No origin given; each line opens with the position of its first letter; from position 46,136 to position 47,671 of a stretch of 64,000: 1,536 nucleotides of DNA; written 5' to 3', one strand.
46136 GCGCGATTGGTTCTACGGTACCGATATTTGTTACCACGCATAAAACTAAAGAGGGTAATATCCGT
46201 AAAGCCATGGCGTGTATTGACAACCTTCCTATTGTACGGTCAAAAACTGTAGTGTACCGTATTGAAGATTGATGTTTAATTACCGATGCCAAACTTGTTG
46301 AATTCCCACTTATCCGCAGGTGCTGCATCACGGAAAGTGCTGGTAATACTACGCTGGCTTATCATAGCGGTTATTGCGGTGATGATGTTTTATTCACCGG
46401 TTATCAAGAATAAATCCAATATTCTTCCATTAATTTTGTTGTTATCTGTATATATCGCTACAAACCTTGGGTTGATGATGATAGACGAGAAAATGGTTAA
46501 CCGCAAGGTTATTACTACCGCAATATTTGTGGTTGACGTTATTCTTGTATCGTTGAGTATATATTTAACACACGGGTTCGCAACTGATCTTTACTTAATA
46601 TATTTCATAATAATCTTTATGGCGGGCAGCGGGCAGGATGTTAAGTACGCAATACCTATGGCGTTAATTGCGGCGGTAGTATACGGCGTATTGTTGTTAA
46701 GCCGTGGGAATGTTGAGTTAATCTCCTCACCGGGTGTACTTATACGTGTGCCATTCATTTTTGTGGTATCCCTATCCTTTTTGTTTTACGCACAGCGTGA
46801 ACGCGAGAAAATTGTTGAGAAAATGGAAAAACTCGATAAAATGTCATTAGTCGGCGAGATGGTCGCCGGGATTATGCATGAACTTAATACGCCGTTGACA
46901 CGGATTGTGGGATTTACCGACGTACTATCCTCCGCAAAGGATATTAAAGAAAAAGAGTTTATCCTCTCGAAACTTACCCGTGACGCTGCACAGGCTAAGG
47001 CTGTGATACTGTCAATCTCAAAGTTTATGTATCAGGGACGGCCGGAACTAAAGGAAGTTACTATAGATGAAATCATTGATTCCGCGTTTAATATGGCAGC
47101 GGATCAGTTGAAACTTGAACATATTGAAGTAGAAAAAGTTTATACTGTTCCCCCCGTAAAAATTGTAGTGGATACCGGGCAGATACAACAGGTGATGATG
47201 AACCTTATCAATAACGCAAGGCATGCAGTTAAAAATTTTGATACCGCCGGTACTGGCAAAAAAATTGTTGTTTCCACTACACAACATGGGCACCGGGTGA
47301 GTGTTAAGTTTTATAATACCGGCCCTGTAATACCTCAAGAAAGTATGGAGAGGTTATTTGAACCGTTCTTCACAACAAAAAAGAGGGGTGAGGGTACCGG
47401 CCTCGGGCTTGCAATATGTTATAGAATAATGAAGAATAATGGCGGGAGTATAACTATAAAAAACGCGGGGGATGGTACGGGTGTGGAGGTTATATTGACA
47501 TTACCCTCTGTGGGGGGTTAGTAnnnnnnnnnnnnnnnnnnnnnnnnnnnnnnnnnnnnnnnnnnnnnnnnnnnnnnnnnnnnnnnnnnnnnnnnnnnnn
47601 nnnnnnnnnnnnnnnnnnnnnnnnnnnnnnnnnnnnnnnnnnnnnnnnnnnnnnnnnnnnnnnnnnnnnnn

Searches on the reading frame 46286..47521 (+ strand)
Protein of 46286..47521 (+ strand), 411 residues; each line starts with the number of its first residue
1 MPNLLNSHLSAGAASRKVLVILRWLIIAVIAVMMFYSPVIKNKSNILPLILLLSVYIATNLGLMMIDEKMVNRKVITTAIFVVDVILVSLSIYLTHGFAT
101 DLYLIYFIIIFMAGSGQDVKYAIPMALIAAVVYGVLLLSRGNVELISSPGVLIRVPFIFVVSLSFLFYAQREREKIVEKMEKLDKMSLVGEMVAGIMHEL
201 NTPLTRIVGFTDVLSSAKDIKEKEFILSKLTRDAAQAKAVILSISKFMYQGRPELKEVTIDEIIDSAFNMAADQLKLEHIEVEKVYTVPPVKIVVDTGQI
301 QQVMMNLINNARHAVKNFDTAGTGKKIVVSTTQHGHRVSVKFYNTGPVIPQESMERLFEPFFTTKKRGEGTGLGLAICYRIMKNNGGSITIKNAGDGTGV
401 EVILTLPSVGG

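Call 48: search_protein_families(library=pfam, proteins=[window:46286-47521:+], max_evalue=0.001)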
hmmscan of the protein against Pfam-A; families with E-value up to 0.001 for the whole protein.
window:46286-47521:+ (411 aa): 3 families
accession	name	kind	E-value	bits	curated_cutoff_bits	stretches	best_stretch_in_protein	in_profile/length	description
PF02518.31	HATPase_c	-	6.6e-20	72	26.4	1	296-407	2-108/111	Histidine kinase-, DNA gyrase B-, and HSP90-like ATPase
PF00512.31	HisKA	-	8.9e-08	32.5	26.9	1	190-241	3-54/66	His Kinase A (phospho-acceptor) domain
PF14501.12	HATPase_c_5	-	2.7e-05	24.4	22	1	300-395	6-92/102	GHKL domain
